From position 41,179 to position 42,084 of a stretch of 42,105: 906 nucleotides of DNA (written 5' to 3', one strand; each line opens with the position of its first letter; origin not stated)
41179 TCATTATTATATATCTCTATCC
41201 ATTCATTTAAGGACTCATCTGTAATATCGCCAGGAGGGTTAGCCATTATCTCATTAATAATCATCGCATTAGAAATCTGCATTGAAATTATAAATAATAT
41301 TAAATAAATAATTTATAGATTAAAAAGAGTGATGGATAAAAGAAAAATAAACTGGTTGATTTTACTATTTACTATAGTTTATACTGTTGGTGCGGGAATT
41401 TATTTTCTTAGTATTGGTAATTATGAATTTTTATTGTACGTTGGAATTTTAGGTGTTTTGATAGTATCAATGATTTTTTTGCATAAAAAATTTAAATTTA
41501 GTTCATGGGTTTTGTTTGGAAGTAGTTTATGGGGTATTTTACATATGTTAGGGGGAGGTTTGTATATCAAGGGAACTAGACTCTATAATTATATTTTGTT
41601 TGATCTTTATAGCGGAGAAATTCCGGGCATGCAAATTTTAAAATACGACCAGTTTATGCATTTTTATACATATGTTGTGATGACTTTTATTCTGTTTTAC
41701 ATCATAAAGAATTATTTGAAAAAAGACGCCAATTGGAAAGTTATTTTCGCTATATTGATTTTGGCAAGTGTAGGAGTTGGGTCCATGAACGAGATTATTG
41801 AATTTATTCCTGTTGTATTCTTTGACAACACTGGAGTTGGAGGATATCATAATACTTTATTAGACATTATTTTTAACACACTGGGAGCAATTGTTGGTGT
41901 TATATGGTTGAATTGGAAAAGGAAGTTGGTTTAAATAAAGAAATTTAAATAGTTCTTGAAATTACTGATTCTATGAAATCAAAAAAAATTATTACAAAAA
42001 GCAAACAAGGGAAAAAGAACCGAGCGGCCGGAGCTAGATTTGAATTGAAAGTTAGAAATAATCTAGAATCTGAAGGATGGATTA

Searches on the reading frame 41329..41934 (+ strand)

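Call 72: search_protein_families(library=pfam, proteins=[window:41329-41934:+], max_evalue=0.01)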
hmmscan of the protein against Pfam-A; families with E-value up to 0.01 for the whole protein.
window:41329-41934:+ (201 aa): 1 family
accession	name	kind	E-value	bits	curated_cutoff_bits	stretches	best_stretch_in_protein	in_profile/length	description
PF09997.14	DUF2238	-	1.3e-11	45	26.4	1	44-169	3-119/140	Predicted membrane protein (DUF2238)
